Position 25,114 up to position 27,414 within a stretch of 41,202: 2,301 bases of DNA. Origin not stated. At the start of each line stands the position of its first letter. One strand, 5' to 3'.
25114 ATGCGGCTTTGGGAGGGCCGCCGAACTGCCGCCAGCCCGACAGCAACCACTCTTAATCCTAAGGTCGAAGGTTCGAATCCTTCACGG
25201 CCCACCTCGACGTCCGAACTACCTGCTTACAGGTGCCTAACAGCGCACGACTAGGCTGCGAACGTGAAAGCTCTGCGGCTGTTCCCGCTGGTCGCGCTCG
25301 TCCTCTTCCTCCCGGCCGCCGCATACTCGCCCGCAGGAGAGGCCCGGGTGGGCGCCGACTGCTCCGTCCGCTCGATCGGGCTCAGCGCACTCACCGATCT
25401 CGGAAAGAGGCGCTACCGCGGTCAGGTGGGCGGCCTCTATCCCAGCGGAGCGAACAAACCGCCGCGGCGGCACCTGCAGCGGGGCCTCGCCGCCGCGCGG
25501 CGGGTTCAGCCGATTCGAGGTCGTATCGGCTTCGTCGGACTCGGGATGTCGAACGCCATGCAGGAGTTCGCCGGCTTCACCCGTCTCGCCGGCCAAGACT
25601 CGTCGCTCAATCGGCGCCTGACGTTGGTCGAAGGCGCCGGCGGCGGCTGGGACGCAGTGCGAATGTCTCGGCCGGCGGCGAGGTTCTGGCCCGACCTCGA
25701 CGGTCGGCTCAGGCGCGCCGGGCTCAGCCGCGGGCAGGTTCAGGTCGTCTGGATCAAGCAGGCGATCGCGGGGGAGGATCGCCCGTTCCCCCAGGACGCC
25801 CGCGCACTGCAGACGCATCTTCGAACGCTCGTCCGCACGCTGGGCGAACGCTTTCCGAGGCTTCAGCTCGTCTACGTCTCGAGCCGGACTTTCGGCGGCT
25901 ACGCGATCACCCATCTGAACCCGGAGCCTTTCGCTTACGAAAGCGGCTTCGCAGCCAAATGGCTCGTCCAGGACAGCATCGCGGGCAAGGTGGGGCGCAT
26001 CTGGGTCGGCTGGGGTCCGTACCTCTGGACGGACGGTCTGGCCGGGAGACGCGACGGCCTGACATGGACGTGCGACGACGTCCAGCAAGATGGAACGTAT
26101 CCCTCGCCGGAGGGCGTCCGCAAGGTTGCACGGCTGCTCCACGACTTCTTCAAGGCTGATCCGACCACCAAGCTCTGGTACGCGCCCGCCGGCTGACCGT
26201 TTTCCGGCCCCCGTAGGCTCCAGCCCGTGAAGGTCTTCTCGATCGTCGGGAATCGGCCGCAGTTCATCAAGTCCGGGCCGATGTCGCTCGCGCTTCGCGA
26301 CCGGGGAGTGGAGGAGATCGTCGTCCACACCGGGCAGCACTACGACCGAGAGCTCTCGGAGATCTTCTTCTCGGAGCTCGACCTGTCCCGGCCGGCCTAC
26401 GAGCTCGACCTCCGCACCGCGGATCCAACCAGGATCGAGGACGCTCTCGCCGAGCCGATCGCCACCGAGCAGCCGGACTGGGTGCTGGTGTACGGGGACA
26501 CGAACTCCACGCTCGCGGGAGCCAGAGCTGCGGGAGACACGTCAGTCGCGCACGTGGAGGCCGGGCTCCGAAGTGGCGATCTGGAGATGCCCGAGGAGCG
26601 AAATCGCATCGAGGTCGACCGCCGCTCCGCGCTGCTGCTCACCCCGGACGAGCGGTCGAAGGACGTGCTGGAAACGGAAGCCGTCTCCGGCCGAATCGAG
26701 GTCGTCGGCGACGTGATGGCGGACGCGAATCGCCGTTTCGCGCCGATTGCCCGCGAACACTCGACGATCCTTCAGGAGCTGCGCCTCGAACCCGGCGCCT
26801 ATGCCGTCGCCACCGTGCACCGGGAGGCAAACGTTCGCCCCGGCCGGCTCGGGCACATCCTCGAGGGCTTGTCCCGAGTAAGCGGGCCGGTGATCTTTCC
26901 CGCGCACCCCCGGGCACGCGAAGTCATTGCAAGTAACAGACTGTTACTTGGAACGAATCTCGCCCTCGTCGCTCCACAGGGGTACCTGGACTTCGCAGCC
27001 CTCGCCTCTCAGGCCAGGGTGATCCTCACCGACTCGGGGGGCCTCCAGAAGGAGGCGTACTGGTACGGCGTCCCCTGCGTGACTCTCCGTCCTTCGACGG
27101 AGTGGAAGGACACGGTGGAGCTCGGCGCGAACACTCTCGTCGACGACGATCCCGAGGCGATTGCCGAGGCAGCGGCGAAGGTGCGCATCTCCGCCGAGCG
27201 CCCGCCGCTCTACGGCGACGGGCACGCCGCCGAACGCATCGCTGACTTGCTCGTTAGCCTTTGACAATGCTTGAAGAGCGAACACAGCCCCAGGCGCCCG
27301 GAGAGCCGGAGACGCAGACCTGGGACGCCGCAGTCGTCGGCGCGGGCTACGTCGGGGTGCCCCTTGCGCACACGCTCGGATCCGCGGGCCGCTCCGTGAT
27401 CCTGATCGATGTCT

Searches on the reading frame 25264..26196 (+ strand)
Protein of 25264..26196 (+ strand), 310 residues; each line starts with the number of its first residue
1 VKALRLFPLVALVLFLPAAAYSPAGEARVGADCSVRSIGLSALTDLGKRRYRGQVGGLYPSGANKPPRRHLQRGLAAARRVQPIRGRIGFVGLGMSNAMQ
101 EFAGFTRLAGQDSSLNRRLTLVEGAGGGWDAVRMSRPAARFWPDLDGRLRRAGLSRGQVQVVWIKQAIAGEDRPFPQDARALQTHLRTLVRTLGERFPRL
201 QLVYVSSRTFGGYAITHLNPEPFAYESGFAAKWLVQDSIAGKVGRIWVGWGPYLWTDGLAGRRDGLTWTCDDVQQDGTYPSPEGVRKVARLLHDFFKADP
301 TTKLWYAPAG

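Call 6: search_protein_families(library=pfam, proteins=[window:25264-26196:+], max_evalue=0.01)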
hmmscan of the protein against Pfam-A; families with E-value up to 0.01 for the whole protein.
window:25264-26196:+ (310 aa): 0 families

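Call 9: find_encoding_contigs(protein=window:25264-26196:+, flank=10000, max_places=10)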
Protein window:25264-26196:+ (310 aa): 1 contig read that carries it; 1 place shown.
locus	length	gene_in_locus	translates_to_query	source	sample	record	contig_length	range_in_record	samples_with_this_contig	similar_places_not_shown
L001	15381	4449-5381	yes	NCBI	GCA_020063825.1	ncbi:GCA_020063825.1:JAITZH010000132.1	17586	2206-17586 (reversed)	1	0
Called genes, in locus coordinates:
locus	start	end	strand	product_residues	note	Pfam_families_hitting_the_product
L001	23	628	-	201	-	PF00081:Sod_Fe_N, PF02777:Sod_Fe_C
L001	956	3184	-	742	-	PF00092:VWA, PF13519:VWA_2 (weak)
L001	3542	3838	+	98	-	-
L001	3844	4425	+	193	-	-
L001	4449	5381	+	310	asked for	-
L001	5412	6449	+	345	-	PF02350:Epimerase_2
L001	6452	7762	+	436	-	PF03446:NAD_binding_2 (weak), PF03721:UDPG_MGDP_dh_N, PF00984:UDPG_MGDP_dh, PF03720:UDPG_MGDP_dh_C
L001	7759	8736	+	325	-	PF01408:GFO_IDH_MocA, PF02894:GFO_IDH_MocA_C, PF22725:GFO_IDH_MocA_C3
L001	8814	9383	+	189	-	PF14602:Hexapep_2 (faint), PF25084:LbH_EIF2B (faint), PF25087:GMPPB_C (faint), PF00132:Hexapep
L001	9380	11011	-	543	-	PF00082:Peptidase_S8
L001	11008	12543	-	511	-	PF08486:SpoIID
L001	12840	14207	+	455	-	PF00069:Pkinase, PF01636:APH (faint), PF07714:PK_Tyr_Ser-Thr, PF03109:ABC1 (weak), PF13424:TPR_12 (weak)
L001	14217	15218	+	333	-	PF01073:3Beta_HSD, PF01370:Epimerase, PF02719:Polysacc_synt_2, PF04321:RmlD_sub_bind, PF05368:NmrA (weak), PF07993:NAD_binding_4, PF16363:GDP_Man_Dehyd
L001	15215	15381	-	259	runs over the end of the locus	PF01370:Epimerase, PF04321:RmlD_sub_bind, PF16363:GDP_Man_Dehyd (faint)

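Call 10: find_related_loci(query=window:25264-26196:+, collection=genome_contigs, flank=10000)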
Query window:25264-26196:+ (310 aa) in genome_contigs; peptide patterns used: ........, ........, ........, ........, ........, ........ (x = any residue, [..] = any of these).
207 stretches matched a pattern; 92 encode a relative of the query (tblastn E <= 1e-3); the best 80 are kept; 80 distinct loci.
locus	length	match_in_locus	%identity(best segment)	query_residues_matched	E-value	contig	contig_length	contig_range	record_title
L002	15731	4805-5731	72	1-310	5e-146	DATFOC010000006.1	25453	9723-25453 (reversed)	MAG TPA_asm: Gaiellaceae bacterium isolate SMAG_U9267 k141_383249, whole genome shotgun sequence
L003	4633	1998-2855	72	21-306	2e-142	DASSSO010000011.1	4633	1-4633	MAG TPA_asm: Gaiellaceae bacterium isolate SMAG_U517 k141_106130, whole genome shotgun sequence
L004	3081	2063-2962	43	27-306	9e-82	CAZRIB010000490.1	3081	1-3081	MAG TPA_asm: uncultured Ardenticatenaceae bacterium isolate SRP162660_co2_81 genome assembly, contig: NODE_33480_length_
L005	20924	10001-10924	43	8-306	5e-80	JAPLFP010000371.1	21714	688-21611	MAG: Ignavibacteriales bacterium isolate LacPavin_0920_SED5_MAG_52_10 LacPavin_0920_SED5_scaffold_232640, whole genome s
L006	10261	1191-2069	43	32-306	7e-78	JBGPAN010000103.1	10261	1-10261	MAG: Bacteroidota bacterium isolate OBJ_0618_130150_128 k141_1118601_length_10261_cov_9.8995, whole genome shotgun seque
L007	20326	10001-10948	44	10-306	3e-74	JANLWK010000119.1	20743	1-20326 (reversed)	MAG: Candidatus Eisenbacteria bacterium isolate OTE_20_metabat_388 OTE_20_k141_2956361, whole genome shotgun sequence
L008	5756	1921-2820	46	35-310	6e-74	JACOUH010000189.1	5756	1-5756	MAG: Planctomycetota bacterium isolate NC_groundwater_65_Pr7_S-0.65um_66_14 FFV18_Sp65_scaffold_79086, whole genome shot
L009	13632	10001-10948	42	10-306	1e-73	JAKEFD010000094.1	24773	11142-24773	MAG: Gemmataceae bacterium isolate PMV_2.37 PMV_2.37.k101_388102, whole genome shotgun sequence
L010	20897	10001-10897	45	38-306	3e-73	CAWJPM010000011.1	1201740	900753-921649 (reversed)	MAG: Pirellulales bacterium isolate MFD04492.bin.2.107 genome assembly, contig: contig_204, whole genome shotgun sequenc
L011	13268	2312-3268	42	9-306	2e-73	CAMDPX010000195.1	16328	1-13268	MAG: Planctomyces sp. SH-PL62 isolate ZH-03apr19-232 genome assembly, contig: ZH-03apr19-C5700, whole genome shotgun seq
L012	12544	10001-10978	42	11-306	2e-72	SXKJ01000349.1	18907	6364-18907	MAG: Planctomyces sp. isolate F1-120-MAGs108 F1-120__c558649, whole genome shotgun sequence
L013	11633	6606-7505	44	38-307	2e-71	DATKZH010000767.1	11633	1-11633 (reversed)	MAG TPA_asm: Thermoguttaceae bacterium isolate SMAG_U14240 k141_329024, whole genome shotgun sequence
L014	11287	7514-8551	41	5-306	3e-71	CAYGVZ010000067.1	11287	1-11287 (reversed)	MAG TPA_asm: uncultured Pirellulales bacterium isolate ERP119294_co1_334 genome assembly, contig: NODE_7841_length_11287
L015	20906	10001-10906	42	30-306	8e-71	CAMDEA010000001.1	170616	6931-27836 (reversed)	MAG: Planctomyces sp. SH-PL62 isolate MaH-09apr19-81 genome assembly, contig: MaH-09apr19-C66, whole genome shotgun sequ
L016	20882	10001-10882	41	37-306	2e-69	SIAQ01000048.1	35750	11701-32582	MAG: Gemmataceae bacterium isolate Baikal-deep-G178 BACOMB-C5115, whole genome shotgun sequence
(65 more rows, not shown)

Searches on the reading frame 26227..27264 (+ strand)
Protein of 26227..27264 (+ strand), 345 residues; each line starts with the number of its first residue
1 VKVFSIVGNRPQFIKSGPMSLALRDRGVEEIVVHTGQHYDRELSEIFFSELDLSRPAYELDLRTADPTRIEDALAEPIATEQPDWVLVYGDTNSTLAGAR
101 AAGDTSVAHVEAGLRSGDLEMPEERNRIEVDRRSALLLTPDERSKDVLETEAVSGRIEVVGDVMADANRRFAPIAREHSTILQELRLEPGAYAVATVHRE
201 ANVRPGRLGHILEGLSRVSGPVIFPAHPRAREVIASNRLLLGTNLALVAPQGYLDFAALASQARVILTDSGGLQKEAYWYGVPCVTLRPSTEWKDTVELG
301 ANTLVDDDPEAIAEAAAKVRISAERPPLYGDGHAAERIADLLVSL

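Call 6: search_protein_families(library=pfam, proteins=[window:26227-27264:+], max_evalue=0.01)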
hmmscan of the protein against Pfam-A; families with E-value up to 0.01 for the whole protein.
window:26227-27264:+ (345 aa): 1 family
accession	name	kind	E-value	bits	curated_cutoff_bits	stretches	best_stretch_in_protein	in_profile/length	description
PF02350.25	Epimerase_2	-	9.3e-82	275.1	30.6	1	24-342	5-346/347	UDP-N-acetylglucosamine 2-epimerase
